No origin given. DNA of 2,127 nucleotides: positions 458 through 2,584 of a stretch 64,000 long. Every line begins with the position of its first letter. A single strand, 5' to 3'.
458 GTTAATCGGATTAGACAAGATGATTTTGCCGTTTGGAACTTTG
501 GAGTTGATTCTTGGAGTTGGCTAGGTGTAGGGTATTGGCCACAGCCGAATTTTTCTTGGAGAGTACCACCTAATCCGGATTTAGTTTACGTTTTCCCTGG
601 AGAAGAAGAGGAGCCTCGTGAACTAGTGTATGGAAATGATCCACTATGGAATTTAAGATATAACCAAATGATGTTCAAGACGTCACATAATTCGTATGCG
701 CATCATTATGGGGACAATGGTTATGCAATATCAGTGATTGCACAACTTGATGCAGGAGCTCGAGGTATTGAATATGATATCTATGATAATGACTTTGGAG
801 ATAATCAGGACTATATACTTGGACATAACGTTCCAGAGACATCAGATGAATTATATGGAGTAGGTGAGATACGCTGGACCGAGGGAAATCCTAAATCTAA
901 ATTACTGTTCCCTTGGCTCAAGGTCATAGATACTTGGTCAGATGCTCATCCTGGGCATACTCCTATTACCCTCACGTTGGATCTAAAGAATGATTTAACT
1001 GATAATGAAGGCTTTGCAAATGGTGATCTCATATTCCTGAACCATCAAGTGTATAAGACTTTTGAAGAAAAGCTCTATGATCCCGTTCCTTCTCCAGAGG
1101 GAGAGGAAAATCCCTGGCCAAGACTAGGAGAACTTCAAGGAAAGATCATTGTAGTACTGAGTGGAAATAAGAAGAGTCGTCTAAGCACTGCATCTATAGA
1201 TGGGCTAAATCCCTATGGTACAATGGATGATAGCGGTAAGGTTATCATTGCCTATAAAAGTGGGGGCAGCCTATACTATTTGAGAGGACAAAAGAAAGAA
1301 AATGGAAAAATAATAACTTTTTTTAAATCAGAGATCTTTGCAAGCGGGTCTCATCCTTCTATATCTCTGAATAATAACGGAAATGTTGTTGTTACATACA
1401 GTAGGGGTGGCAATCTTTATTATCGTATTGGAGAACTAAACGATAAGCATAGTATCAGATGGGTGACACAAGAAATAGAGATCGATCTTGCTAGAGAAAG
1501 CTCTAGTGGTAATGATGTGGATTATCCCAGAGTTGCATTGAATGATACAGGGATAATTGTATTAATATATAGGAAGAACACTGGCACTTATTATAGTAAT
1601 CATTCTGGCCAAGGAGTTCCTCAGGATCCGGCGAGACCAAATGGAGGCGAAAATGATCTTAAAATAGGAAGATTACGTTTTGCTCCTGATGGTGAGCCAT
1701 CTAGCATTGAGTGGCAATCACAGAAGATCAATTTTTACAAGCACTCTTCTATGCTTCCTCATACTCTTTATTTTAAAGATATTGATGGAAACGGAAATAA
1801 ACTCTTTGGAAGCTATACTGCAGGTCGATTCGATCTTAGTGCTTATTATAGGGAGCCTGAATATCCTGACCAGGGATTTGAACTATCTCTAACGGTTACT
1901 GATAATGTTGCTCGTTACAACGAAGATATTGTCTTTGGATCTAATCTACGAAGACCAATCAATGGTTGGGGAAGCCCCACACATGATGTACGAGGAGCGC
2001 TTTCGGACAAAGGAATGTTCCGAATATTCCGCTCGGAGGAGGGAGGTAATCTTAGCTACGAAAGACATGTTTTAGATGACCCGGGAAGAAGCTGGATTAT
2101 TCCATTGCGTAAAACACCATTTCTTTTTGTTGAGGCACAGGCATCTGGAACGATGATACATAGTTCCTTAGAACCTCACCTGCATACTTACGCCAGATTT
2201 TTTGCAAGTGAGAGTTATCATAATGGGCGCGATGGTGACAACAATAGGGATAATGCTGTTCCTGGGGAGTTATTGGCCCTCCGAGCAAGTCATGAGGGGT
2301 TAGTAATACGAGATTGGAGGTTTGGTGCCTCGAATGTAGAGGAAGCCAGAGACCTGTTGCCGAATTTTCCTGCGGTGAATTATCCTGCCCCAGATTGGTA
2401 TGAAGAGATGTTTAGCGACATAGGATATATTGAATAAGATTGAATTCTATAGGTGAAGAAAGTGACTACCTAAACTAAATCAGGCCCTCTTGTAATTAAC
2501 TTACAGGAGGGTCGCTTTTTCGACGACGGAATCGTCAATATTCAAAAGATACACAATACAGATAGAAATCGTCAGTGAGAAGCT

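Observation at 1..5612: Tandem paralogous giant surface proteins with GLUG repeats and a eukaryote-type PI-PLC-X-like domain; one copy keeps both catalytic histidines, the other has lost both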

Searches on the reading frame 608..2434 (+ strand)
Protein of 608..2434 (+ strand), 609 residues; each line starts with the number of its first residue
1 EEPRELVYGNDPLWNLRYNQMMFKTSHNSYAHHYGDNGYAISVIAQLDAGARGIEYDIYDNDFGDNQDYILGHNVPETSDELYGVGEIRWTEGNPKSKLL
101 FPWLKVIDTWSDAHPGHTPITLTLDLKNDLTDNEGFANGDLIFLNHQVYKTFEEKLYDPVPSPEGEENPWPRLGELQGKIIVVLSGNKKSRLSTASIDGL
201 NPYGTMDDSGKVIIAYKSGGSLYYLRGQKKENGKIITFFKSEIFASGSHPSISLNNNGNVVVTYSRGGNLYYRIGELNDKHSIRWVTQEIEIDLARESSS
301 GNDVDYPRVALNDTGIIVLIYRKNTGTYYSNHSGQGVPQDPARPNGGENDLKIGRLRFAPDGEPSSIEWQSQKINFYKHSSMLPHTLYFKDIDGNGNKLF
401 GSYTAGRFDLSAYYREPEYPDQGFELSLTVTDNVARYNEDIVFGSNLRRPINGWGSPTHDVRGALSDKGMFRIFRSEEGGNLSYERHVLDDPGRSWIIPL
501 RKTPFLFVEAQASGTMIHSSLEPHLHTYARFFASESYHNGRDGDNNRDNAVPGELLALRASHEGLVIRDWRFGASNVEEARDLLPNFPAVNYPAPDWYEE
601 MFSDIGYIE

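Call 28: search_protein_representatives(alignment_id=A1)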
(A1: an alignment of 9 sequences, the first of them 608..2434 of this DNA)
Query: 9 sequences, 474 profile positions. Proteins with E-value up to 0.001 (for the whole library): 3232; up to 1e-10: 1559; up to 1e-30: 505. The best 150 are listed.
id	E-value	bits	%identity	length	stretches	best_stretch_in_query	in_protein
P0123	3.0e-215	732.1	-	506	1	3-473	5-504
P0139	5.9e-174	595.9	-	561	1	20-474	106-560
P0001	1.9e-166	571.2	-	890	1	14-474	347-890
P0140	1.3e-164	565.1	-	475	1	19-474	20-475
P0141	1.3e-158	545.3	-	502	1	17-474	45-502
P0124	1.4e-157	541.9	-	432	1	32-473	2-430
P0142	1.2e-155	535.6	-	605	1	30-472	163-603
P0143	4.0e-153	527.2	-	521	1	26-473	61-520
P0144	7.2e-153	526.4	-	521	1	20-473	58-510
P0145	9.5e-153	526.0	-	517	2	28-292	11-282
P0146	7.8e-152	523.0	-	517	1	24-473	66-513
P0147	2.8e-151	521.1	-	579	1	14-473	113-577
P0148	3.5e-151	520.8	-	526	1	14-473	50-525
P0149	7.7e-150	516.4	-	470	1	19-473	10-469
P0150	3.5e-147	507.7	-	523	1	22-472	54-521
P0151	2.0e-145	501.9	-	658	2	29-473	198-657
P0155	2.1e-142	491.9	-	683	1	13-474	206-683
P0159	3.5e-139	481.3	-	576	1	29-473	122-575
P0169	5.0e-132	457.7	-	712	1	29-473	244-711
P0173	4.1e-130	451.4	-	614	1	15-473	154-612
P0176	2.6e-129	448.7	-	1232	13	195-343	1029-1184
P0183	1.9e-123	429.4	-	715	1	32-461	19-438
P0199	1.0e-113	397.3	-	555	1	24-474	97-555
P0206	8.3e-110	384.4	-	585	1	30-467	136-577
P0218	4.6e-99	349.0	-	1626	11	193-323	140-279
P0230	7.9e-89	315.2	-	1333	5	29-186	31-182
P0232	1.9e-88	314.0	-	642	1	30-471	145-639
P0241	2.0e-83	297.4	-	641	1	29-467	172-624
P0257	1.4e-76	274.8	-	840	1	28-473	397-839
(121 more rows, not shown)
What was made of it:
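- On Split-barrel PI-PLC-C1 subfamily (unnamed; defined here): P0001 (copy B) scores 571 bits (call 28).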

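Call 29: predict_structure(alignment_id=A1)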
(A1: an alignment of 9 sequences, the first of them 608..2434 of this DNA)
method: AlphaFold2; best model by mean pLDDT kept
length: 609 residues; sequences in the alignment: 9
mean_pLDDT: 59.1   pTM: 0.56
mean pLDDT of the five models: 59.1, 51.6, 50.3, 50.1, 49.9
residues with pLDDT >= 90: 40; 70-90: 188; 50-70: 133; < 50: 248
segments of 3 or more residues with pLDDT < 50: 1-7, 34-37, 77-86, 130-139, 161-166, 188-201, 298-300, 325-349, 371-504, 513-528, 537-551
pLDDT, mean of each block of 10 residues (from residue 1): 40 84 86 54 88 86 61 56 51 82 93 93 75 39 68 75 53 89 68 39 65 71 75 59 78 83 84 87 85 60 65 70 44 30 41 62 60 41 41 36 35 32 40 29 25 23 26 37 34 36 55 42 44 58 38 52 71 75 77 84 75
secondary structure, 60 per line:
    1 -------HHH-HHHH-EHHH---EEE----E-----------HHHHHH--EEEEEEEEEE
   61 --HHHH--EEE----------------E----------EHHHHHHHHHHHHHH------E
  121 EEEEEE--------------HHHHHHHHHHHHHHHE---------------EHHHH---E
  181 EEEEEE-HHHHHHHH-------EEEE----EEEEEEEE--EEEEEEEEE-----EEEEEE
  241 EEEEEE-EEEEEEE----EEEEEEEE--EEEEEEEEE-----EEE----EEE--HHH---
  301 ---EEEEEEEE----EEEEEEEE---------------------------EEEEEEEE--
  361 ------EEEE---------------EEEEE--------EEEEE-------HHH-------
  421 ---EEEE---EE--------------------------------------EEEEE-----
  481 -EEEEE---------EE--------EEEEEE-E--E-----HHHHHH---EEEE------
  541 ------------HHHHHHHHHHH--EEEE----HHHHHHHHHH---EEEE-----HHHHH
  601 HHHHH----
elements in order: H12-15 E24-26 H43-48 E51-60 H63-66 E69-71 H100-113 E120-126 H141-155 H173-176 E180-186 H188-195 E203-206 E211-218 E221-229 E235-246 E248-254 E259-266 E269-277 E283-285 E290-292 E304-311 E316-323 E351-358 E367-370 E386-390 E399-403 E424-427 E471-475 E482-486 E506-511 H522-527 E531-534 H553-563 E566-569 H574-583 E587-590 H596-605
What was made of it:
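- Tried and rejected: The first model, built from 9 sequences, was poor (pLDDT 59, call 29).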

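Call 30: search_solved_structures(query=A1, max_evalue=1, show_alignments=2)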
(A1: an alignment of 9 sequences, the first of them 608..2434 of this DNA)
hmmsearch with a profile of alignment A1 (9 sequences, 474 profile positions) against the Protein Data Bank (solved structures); distinct sequences matched with E-value up to 1: 6.
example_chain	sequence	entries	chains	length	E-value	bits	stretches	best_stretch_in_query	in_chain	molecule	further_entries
5fyo_A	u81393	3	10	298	1.4e-15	60.5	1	30-191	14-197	PHOSPHOINOSITOL-SPECIFIC PHOSPHOLIPASE C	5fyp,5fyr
3h4w_A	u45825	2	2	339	2.5e-09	39.9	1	31-181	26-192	Phosphatidylinositol-specific phospholipase C1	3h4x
1aod_A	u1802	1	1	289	0.26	13.4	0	103-182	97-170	PHOSPHATIDYLINOSITOL-SPECIFIC PHOSPHOLIPASE C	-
2plc_A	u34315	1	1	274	0.29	13.2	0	103-182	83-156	PHOSPHATIDYLINOSITOL-SPECIFIC PHOSPHOLIPASE C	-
3qpq_H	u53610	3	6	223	0.57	12.3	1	314-369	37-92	C1068 heavy chain | Fab1068 heavy chain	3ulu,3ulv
8ik1_A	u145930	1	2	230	0.64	12.1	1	405-455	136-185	GDSL family lipase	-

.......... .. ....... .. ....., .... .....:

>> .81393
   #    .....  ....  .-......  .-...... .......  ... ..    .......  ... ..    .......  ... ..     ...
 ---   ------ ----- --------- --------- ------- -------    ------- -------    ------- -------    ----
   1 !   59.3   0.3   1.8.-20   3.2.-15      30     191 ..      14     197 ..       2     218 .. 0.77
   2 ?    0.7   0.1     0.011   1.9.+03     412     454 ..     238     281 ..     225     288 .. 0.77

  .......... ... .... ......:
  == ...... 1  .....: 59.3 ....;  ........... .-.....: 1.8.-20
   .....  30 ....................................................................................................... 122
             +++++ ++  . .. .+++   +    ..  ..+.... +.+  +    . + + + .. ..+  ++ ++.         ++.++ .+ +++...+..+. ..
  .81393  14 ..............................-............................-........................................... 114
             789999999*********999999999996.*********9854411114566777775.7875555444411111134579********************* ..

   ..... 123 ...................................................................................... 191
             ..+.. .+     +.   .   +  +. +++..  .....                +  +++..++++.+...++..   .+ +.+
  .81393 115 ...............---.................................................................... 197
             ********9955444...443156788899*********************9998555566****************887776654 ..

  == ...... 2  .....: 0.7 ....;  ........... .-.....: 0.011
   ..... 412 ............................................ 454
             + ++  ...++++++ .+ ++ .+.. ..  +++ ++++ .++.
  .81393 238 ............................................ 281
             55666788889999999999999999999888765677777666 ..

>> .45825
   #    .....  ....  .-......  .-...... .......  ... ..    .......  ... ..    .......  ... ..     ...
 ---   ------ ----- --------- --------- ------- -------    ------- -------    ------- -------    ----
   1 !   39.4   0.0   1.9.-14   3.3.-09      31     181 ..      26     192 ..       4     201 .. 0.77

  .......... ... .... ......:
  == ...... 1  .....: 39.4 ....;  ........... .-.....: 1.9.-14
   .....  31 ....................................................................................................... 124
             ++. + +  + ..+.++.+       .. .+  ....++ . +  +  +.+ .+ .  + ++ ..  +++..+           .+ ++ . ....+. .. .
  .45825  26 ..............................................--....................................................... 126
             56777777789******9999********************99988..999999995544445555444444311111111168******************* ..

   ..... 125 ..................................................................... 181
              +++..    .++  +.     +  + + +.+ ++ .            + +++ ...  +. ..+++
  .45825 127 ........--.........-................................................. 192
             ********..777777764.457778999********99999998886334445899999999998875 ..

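Call 33: fold_search(model_id=the predicted structure, library=pdb)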
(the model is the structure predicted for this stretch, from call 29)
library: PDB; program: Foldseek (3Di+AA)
matches with E <= 10: 1066; with E <= 0.001: 14
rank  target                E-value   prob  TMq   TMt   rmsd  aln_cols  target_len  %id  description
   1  5fyp_D                1.7e-09  1.00  0.23  0.46   4.8       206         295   25  Calcium-dependent phosphoinositol-specific phospholipase C from a Gram-negative bacterium, Pseudomonas sp, apo form, c (released 2017-01-18)
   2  5fyp_A                1.9e-09  1.00  0.23  0.45   4.9       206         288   24  Calcium-dependent phosphoinositol-specific phospholipase C from a Gram-negative bacterium, Pseudomonas sp, apo form, c (released 2017-01-18)
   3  5fyr_D                2.7e-09  1.00  0.24  0.46   4.4       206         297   26  Calcium-dependent phosphoinositol-specific phospholipase C from a Gram-negative bacterium, Pseudomonas sp, apo form, m (released 2017-01-18)
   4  5fyp_C                3.7e-09  1.00  0.24  0.46   4.3       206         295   26  Calcium-dependent phosphoinositol-specific phospholipase C from a Gram-negative bacterium, Pseudomonas sp, apo form, c (released 2017-01-18)
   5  5fyp_B                3.7e-09  1.00  0.23  0.45   5.2       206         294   24  Calcium-dependent phosphoinositol-specific phospholipase C from a Gram-negative bacterium, Pseudomonas sp, apo form, c (released 2017-01-18)
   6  5fyr_B                8.1e-09  1.00  0.23  0.45   4.9       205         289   24  Calcium-dependent phosphoinositol-specific phospholipase C from a Gram-negative bacterium, Pseudomonas sp, apo form, m (released 2017-01-18)
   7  5fyr_A                9.6e-09  1.00  0.23  0.45   5.0       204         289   24  Calcium-dependent phosphoinositol-specific phospholipase C from a Gram-negative bacterium, Pseudomonas sp, apo form, m (released 2017-01-18)
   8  5fyo_A                9.6e-09  1.00  0.22  0.42   5.6       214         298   21  Calcium-dependent phosphoinositol-specific phospholipase C from a Gram-negative bacterium, Pseudomonas sp, apo form, c (released 2017-01-18)
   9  5fyo_B                1.1e-08  1.00  0.22  0.43   5.6       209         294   22  Calcium-dependent phosphoinositol-specific phospholipase C from a Gram-negative bacterium, Pseudomonas sp, apo form, c (released 2017-01-18)
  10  5fyr_C                1.5e-08  1.00  0.24  0.46   4.7       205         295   25  Calcium-dependent phosphoinositol-specific phospholipase C from a Gram-negative bacterium, Pseudomonas sp, apo form, m (released 2017-01-18)
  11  8qju                  4.4e-08  1.00  0.20  0.12  24.5       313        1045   12  Structure of the human 1-phosphatidylinositol 4,5-bisphosphate phosphodiesterase gamma-2 (PLCG2) protein (released 2025-03-26)
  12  3h4w                  3.1e-06  1.00  0.21  0.38   5.5       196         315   21  Structure of a Ca+2 dependent Phosphatidylinositol-specific phospholipase C (PI-PLC) Enzyme from Streptomyces antibiotic (released 2010-04-28)
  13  6pmp_C                2.1e-04  1.00  0.19  0.19   3.9       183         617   18  Crystal structure of a fragment of rat phospholipase Cepsilon EF3-RA1 (released 2020-07-08)
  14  9a0j_B                7.1e-04  0.99  0.13  0.11   8.3       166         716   10  Deep learning enables the atomic structure determination of the Fanconi Anemia core complex from cryoEM (released 2020-09-15)
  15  5nop_A                1.4e-03  0.99  0.21  0.29   8.7       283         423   12  Structure of Mojiang virus attachment glycoprotein (released 2017-07-19)
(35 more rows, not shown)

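Call 44: predict_structure(alignment_id=A3)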
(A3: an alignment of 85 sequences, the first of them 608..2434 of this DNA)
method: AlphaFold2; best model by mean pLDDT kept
length: 609 residues; sequences in the alignment: 85
mean_pLDDT: 80.2   pTM: 0.83
mean pLDDT of the five models: 80.2, 78.4, 77.7, 77.0, 76.5
residues with pLDDT >= 90: 288; 70-90: 151; 50-70: 125; < 50: 45
segments of 3 or more residues with pLDDT < 50: 1-4, 331-334, 404-407, 431-461
pLDDT, mean of each block of 10 residues (from residue 1): 56 91 94 66 94 97 96 76 68 93 98 96 97 93 95 92 80 95 95 90 93 95 94 83 95 96 95 96 95 70 84 92 73 52 66 93 92 61 71 59 51 55 56 40 36 32 69 86 85 84 90 63 70 80 61 82 86 87 91 88 81
secondary structure, 60 per line:
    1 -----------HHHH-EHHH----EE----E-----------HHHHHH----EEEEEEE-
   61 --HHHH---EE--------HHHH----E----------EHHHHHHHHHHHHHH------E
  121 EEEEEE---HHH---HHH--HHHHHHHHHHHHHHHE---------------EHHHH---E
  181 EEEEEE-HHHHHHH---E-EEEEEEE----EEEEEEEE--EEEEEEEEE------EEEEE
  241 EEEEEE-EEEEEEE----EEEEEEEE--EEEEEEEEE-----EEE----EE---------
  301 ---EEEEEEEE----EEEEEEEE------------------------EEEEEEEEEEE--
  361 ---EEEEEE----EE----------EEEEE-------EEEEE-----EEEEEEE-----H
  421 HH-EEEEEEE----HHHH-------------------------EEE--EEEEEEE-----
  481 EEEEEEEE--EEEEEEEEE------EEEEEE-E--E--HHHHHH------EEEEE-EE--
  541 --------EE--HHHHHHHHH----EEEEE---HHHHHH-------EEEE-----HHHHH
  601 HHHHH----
elements in order: H12-15 H43-48 E53-59 H63-66 H80-83 H100-113 E120-126 H141-155 H173-176 E180-186 H188-194 E200-206 E211-218 E221-229 E236-246 E248-254 E259-266 E269-277 E283-285 E304-311 E316-323 E348-358 E364-369 E386-390 E398-402 E408-414 E424-430 H435-438 E464-466 E469-475 E481-488 E491-499 E506-511 H519-524 E531-535 H553-561 E566-570 H574-579 E587-590 H596-605
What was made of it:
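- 1208..2101 (+): Copy A beta-propeller insert, aa about 403-700. Three blades are recognisable by sequence. The model has about 20 strands, which corresponds to five or six blades. Model secondary structure (call 44).
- The AlphaFold model has pLDDT 80.2 and pTM 0.83 (call 44). The model shows beta-alpha-beta-alpha elements at model residues 506-605 (call 44). About 130 residues of the copy A propeller are modelled with low confidence (call 44). pTM is 0.83 for one compact body (call 44).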

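Call 54: search_protein_families(library=pfam, proteins=[P0176, P0218, P0139, P0257, P0230, P0183], max_evalue=0.1)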
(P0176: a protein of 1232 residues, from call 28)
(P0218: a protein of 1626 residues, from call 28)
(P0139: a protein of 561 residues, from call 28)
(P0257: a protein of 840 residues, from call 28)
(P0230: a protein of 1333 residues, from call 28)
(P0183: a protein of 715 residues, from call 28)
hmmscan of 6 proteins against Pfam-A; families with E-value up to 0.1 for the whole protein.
P0176 (1232 aa): 6 families
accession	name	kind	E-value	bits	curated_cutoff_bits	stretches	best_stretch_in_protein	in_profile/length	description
PF23368.1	DUF7092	-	0.0004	21.3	24.5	0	534-562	43-67/77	Domain of unknown function (DUF7092)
PF08940.17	DUF1918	-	0.0005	20.1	24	0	552-580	21-49/58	Domain of unknown function (DUF1918)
PF08239.17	SH3_3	-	0.0039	17.8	27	0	200-232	14-44/54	Bacterial SH3 domain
PF19281.4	PHYHIP_C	-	0.076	13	27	0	921-981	130-190/221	Phytanoyl-CoA hydroxylase-interacting protein C-terminus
PF15803.10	zf-SCNM1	-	0.088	12.9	27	0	1038-1051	9-22/27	Zinc-finger of sodium channel modifier 1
PF01453.30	B_lectin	-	0.098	13.6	32.4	0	1174-1217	34-76/105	D-mannose binding lectin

P0218 (1626 aa): 2 families
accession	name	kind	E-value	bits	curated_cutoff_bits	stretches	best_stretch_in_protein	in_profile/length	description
PF02018.23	CBM_4_9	-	3.9e-09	37.4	25.9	1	1501-1599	21-125/136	Carbohydrate binding domain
PF17291.7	M60-like_N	-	0.064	13.7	23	0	1244-1275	5-36/106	N-terminal domain of M60-like peptidases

P0139 (561 aa): 2 families
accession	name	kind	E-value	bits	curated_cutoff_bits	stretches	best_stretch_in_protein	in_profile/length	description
PF16670.11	PI-PLC-C1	-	2.9e-11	43.4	29.9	1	188-278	111-221/329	Phosphoinositide phospholipase C, Ca2+-dependent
PF00388.25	PI-PLC-X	-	0.0039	17.3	23.1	0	137-160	28-51/144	Phosphatidylinositol-specific phospholipase C, X domain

P0257 (840 aa): 1 family
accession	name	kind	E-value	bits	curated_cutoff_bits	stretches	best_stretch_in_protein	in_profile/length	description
PF13472.12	Lipase_GDSL_2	-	0.0012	19.8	32.9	1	103-216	37-99/178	GDSL-like Lipase/Acylhydrolase family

P0230 (1333 aa): 4 families
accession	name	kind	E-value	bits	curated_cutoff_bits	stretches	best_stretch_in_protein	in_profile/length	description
PF00704.34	Glyco_hydro_18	-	1.1e-63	216.2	29.6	1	641-1074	1-317/317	Glycosyl hydrolases family 18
PF06483.16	ChiC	-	2.6e-40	138.7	27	1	1089-1266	4-170/176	Chitinase C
PF00388.25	PI-PLC-X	-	0.00052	20.1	23.1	1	44-176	14-140/144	Phosphatidylinositol-specific phospholipase C, X domain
PF02839.19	CBM_5_12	-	0.00076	19.9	26.2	1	1279-1326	2-43/44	Carbohydrate-binding module family 5/12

P0183 (715 aa): 1 family
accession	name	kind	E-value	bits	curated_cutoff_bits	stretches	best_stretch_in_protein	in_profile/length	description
PF16670.11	PI-PLC-C1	-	0.00042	19.9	29.9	1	90-127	111-148/329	Phosphoinositide phospholipase C, Ca2+-dependent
